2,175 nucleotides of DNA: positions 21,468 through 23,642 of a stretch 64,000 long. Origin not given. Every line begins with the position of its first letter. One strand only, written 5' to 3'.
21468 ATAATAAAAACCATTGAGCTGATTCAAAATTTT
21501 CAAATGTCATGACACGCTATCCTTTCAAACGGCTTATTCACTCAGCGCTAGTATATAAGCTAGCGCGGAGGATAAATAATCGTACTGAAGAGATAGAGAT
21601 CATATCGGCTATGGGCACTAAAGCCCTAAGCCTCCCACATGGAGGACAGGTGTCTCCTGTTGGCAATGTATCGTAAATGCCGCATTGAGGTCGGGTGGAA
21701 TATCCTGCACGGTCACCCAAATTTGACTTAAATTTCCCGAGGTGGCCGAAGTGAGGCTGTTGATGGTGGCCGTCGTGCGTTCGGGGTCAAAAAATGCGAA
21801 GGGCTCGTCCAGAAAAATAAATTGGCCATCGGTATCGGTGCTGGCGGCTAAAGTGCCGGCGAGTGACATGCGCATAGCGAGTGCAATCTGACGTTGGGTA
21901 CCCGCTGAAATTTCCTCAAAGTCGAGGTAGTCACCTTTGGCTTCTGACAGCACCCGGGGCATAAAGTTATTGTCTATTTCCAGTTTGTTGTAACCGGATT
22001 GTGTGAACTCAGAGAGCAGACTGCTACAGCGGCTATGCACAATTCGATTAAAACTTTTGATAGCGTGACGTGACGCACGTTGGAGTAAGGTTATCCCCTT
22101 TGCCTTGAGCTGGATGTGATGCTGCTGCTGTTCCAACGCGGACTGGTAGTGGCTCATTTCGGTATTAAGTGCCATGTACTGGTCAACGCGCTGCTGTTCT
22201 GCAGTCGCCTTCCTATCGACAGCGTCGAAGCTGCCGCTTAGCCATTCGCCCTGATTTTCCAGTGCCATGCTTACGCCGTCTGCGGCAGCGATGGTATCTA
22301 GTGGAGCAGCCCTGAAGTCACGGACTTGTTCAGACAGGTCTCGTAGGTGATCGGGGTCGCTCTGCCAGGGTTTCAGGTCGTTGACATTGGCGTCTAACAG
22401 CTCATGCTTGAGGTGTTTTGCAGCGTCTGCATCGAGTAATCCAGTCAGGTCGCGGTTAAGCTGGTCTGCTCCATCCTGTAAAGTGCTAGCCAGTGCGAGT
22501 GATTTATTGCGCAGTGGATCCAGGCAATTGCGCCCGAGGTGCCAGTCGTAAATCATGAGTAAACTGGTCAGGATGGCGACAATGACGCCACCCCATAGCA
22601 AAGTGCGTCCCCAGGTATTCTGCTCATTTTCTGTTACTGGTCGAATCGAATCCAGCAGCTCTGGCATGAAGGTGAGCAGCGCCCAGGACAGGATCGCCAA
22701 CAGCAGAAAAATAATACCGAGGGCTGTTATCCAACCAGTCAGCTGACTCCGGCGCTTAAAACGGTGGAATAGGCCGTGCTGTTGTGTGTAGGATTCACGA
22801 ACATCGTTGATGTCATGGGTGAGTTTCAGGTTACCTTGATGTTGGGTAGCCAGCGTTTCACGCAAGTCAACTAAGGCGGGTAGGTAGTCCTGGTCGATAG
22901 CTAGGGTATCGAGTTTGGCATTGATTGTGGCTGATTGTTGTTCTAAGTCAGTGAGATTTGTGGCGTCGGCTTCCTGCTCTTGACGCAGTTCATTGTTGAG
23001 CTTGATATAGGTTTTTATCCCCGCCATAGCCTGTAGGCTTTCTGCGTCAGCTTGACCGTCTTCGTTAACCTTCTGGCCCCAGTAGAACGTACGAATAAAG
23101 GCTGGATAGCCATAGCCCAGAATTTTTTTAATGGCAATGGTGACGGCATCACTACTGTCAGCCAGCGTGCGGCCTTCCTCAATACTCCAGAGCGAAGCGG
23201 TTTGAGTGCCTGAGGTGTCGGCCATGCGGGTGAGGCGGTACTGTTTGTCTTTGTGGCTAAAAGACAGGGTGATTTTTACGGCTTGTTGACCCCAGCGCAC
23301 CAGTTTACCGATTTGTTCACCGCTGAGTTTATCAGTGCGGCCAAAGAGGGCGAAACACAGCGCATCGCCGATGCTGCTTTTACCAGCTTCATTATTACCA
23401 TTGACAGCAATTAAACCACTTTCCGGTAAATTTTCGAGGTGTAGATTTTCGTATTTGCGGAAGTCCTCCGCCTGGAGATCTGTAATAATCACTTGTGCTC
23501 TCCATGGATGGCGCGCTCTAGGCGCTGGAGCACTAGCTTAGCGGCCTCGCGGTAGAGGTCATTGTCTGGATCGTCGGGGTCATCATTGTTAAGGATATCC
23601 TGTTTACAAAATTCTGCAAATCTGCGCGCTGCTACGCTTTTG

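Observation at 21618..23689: Two-gene module: small acidic protein coupled to a Rad50/SMC-like ABC ATPase whose coiled-coil is interrupted by a transmembrane hairpin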

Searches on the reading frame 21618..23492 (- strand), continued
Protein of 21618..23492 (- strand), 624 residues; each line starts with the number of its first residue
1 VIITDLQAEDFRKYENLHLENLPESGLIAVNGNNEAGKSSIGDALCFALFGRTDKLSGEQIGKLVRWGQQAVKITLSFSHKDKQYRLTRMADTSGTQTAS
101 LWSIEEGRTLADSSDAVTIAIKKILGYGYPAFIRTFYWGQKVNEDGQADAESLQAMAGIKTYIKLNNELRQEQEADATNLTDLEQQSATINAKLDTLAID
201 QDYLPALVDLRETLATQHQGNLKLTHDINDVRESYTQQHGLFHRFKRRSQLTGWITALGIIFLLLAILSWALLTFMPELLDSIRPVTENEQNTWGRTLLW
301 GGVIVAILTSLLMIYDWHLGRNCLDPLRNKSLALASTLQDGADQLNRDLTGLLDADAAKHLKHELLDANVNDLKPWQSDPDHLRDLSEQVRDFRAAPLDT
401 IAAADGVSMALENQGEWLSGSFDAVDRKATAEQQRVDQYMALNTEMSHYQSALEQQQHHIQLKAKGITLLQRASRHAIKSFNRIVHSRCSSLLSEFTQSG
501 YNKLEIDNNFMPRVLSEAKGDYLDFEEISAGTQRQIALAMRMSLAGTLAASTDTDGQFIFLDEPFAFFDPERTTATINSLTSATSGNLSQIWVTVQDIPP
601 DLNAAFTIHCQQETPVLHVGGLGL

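Call 72: search_dna_similar(query=window:21618-23492:-, collection=plasmids, mode=protein, max_rows=8, max_evalue=0.00001)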
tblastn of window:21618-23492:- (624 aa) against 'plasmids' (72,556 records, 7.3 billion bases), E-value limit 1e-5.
Records with a match: 4; places in all: 4; records where one place covers at least 80% of the query: 0.
Best place of each record, by identity: <60% 4.
By first word of the organism name: Vibrio 3; Euzebya 1.
By predicted mobility (MOB-suite, as given by PLSDB): non-mobilizable 4.
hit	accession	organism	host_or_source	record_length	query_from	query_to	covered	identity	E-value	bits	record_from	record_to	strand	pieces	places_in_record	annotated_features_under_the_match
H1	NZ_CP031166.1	Euzebya pacifica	-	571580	9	175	27%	26.8%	2e-6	59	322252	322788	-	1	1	SMC family ATPase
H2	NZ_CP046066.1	Vibrio sp. THAF191d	pure culture,Surface of a polyethylene ...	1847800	11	140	21%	30.8%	8e-7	60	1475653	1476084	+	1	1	none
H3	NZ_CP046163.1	Vibrio sp. THAF191c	pure culture,Surface of a polyethylene ...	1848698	11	140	21%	30.8%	8e-7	60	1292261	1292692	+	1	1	none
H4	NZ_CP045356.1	Vibrio sp. THAF64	pure culture,Surface of a sandy ...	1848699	11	140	21%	30.8%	8e-7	60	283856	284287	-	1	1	none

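Call 73: search_dna_similar(query=window:21618-23492:-, collection=phages, mode=protein, max_rows=8, max_evalue=0.00001)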
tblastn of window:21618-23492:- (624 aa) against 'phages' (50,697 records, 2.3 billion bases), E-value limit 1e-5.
No match.

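Call 76: list_cluster_members(proteins=[P0233, P0255, P0259, P0261, P0262, P0263, P0267, P0270, P0271, P0248])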
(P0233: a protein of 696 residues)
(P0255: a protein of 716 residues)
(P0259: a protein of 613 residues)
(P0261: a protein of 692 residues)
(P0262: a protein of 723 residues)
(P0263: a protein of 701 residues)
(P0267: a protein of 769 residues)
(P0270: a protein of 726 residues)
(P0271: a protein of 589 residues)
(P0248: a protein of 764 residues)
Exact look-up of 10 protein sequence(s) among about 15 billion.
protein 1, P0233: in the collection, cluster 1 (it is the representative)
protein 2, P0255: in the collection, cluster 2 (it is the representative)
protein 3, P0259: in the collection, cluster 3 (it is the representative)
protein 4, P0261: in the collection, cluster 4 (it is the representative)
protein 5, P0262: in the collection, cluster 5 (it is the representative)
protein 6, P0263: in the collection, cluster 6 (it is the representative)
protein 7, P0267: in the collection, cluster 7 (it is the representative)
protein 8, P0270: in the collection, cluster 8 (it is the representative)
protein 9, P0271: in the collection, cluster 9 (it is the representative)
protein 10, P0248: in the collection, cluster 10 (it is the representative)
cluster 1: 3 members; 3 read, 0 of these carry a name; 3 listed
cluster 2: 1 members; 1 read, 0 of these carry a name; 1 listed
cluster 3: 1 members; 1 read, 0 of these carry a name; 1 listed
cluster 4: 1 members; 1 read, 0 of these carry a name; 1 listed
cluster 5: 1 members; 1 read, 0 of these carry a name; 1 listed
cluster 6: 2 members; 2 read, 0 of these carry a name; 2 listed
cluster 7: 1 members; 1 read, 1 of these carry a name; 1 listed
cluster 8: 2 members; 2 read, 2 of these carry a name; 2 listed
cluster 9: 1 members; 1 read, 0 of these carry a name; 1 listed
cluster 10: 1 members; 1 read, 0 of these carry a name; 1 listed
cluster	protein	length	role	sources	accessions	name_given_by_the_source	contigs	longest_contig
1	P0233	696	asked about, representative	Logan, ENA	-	-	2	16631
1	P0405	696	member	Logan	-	-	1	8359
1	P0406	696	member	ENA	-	-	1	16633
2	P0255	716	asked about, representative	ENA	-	-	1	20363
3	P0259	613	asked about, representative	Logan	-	-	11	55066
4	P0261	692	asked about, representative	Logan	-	-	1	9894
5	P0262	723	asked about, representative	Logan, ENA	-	-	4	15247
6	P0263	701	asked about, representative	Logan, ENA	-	-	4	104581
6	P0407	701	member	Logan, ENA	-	-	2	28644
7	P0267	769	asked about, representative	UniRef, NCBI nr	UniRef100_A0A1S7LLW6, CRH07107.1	Rad50/SbcC-type AAA domain-containing protein n=1 Tax=Magnetococcus massalia (strain ... | conserved protein of unknown function [Include RecF/RecN/SMC protein, N-terminal domain] ...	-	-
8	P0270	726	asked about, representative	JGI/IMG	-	DNA repair exonuclease SbcCD ATPase subunit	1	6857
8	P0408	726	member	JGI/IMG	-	DNA repair exonuclease SbcCD ATPase subunit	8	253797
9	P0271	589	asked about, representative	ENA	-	-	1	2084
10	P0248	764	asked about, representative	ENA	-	-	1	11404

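Call 84: search_protein_families(library=pfam, proteins=[L016:3071-4087:-, L017:721-1116:-, L064:12471-13283:+, L081:5923-6423:+, L039:7948-8442:-, L043:3711-5288:-, L040:3445-3924:-, L056:633-1367:-, L049:121-2034:-, L068:9382-10011:+], max_evalue=0.001)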
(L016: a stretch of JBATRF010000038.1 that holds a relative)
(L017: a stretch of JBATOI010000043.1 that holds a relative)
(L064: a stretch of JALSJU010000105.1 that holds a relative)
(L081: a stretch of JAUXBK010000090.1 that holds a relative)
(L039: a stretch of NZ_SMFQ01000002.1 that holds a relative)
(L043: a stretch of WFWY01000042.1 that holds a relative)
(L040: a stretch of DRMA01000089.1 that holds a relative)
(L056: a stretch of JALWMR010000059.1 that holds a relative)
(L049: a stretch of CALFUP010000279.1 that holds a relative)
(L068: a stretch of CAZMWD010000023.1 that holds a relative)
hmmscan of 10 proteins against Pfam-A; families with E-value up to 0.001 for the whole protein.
L016:3071-4087:- (338 aa): 0 families

L017:721-1116:- (131 aa): 0 families

L064:12471-13283:+ (270 aa): 1 family
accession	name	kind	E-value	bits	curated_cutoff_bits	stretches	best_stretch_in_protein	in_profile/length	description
PF02567.21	PhzC-PhzF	-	1e-63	216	27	1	6-266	1-281/281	Phenazine biosynthesis-like protein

L081:5923-6423:+ (166 aa): 0 families

L039:7948-8442:- (164 aa): 0 families

L043:3711-5288:- (525 aa): 7 families
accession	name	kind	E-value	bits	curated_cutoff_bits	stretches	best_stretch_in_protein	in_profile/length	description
PF00117.34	GATase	-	1e-45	156.2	22.8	1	11-199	1-188/190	Glutamine amidotransferase class-I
PF00958.27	GMP_synt_C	-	1.7e-42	143.8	27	1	433-524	1-92/92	GMP synthase C terminal domain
PF02540.23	NAD_synthase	-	1.1e-12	48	21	1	216-307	7-97/242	NAD synthase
PF07722.19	Peptidase_C26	-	5.5e-11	43.1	20.5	1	77-183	103-219/219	Peptidase C26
PF00733.27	Asn_synthase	-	2.2e-05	24.7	21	1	227-289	17-78/354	Asparagine synthase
PF03054.22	tRNA_Me_trans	-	2.4e-05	24.5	20.6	1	229-295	2-77/202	tRNA methyl transferase HUP domain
PF06508.19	QueC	-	8.5e-05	22.6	22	0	230-310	2-78/210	Queuosine biosynthesis protein QueC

L040:3445-3924:- (159 aa): 5 families
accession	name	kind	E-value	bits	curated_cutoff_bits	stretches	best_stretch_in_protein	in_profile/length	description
PF14437.12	MafB19-deam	-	1.6e-39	135.5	27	1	10-153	5-142/142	MafB19-like deaminase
PF00383.29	dCMP_cyt_deam_1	-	8.4e-33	112.7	25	1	6-105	2-101/102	Cytidine and deoxycytidylate deaminase zinc-binding region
PF14439.12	Bd3614-deam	-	3.9e-08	33.7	38.5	1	33-107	14-91/113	Bd3614-like deaminase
PF18750.7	SNAD4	-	0.00013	22.5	27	1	46-94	22-71/130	Secreted Novel AID/APOBEC-like Deaminase 4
PF08210.17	APOBEC_N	-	0.00091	19.7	25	0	50-96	41-87/170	APOBEC-like N-terminal domain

L056:633-1367:- (244 aa): 1 family
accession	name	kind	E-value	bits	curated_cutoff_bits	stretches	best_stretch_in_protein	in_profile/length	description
PF11306.15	DUF3108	-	3.9e-23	82.8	26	1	53-232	13-202/209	Protein of unknown function (DUF3108)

L049:121-2034:- (637 aa): 2 families
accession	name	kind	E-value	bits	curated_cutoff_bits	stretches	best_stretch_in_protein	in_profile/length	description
PF02872.23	5_nucleotid_C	-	4.6e-16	59.8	23.6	1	456-581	26-144/158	5'-nucleotidase, C-terminal domain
PF00149.33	Metallophos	-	0.00054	20.9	21.5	0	52-334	2-190/191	Calcineurin-like phosphoesterase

L068:9382-10011:+ (209 aa): 1 family
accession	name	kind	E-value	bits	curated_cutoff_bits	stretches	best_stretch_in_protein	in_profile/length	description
PF01288.25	HPPK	-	1.1e-38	132.7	25.7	1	43-172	1-115/116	7,8-dihydro-6-hydroxymethylpterin-pyrophosphokinase (HPPK)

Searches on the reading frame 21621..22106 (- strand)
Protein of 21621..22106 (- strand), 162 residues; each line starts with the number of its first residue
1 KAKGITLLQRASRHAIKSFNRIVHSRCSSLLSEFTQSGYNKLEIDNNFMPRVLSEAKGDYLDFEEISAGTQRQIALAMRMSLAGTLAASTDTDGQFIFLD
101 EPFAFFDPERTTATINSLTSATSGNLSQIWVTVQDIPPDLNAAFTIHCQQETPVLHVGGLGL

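Call 79: search_solved_structures(query=window:21621-22106:-, max_evalue=0.01, show_alignments=4)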
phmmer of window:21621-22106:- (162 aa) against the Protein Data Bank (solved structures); distinct sequences matched with E-value up to 0.01: 2.
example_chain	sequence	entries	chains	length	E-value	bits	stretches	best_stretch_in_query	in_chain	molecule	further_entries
5f3w_B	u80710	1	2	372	0.0053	19.6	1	25-112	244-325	DNA double-strand break repair Rad50 ATPase,DNA double-strand break repair Rad50 ATPase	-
3aux_A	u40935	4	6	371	0.0054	19.6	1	25-112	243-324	DNA double-strand break repair rad50 ATPase | DNA double-strand break repair Rad50 ATPase,DNA double-strand break repair Rad50 ATPase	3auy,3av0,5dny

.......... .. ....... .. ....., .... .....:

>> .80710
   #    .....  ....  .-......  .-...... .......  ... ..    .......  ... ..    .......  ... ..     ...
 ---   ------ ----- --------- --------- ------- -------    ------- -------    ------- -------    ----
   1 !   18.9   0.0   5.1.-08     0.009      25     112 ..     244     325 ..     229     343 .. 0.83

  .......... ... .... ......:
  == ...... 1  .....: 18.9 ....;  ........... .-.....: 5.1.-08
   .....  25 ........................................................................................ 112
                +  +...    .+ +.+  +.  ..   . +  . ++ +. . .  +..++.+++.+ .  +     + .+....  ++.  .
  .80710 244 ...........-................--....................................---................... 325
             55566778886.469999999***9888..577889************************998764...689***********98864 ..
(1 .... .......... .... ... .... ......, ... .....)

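Call 82: search_solved_structures(query=A7, max_evalue=0.01, show_alignments=5)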
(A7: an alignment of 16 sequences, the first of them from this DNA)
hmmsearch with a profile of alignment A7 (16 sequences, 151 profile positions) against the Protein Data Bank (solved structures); distinct sequences matched with E-value up to 0.01: 13.
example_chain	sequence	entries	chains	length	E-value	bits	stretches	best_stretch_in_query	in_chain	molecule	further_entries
3aux_A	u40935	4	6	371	1.9e-10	43.9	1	15-147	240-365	DNA double-strand break repair rad50 ATPase | DNA double-strand break repair Rad50 ATPase,DNA double-strand break repair Rad50 ATPase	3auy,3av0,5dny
5f3w_B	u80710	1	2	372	1.9e-10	43.9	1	15-147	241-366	DNA double-strand break repair Rad50 ATPase,DNA double-strand break repair Rad50 ATPase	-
1f2t_B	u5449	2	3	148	1.1e-09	41.4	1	15-144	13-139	RAD50 ABC-ATPASE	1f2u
1ii8_B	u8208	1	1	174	1.4e-09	41.1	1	15-144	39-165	Rad50 ABC-ATPase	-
3qkr_B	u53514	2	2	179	1.4e-09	41.1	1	15-144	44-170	DNA double-strand break repair rad50 ATPase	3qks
3qkt_A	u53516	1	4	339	8.3e-09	38.6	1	15-144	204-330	DNA double-strand break repair rad50 ATPase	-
3qku_A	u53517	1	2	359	8.8e-09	38.5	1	15-144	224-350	DNA double-strand break repair rad50 ATPase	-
1us8_B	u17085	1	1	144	1.3e-08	37.9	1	15-144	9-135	DNA DOUBLE-STRAND BREAK REPAIR RAD50 ATPASE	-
4nck_A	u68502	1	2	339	4.1e-08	36.3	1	15-144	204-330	DNA double-strand break repair Rad50 ATPase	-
4nch_A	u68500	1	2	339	9.4e-08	35.1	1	15-144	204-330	DNA double-strand break repair Rad50 ATPase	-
4nci_A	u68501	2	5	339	1.4e-07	34.6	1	15-144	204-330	DNA double-strand break repair Rad50 ATPase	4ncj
5yv5_A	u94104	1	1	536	0.0025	20.7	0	82-128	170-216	ATPase RIL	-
1yqt_A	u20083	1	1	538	0.0026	20.7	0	82-128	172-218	RNase l inhibitor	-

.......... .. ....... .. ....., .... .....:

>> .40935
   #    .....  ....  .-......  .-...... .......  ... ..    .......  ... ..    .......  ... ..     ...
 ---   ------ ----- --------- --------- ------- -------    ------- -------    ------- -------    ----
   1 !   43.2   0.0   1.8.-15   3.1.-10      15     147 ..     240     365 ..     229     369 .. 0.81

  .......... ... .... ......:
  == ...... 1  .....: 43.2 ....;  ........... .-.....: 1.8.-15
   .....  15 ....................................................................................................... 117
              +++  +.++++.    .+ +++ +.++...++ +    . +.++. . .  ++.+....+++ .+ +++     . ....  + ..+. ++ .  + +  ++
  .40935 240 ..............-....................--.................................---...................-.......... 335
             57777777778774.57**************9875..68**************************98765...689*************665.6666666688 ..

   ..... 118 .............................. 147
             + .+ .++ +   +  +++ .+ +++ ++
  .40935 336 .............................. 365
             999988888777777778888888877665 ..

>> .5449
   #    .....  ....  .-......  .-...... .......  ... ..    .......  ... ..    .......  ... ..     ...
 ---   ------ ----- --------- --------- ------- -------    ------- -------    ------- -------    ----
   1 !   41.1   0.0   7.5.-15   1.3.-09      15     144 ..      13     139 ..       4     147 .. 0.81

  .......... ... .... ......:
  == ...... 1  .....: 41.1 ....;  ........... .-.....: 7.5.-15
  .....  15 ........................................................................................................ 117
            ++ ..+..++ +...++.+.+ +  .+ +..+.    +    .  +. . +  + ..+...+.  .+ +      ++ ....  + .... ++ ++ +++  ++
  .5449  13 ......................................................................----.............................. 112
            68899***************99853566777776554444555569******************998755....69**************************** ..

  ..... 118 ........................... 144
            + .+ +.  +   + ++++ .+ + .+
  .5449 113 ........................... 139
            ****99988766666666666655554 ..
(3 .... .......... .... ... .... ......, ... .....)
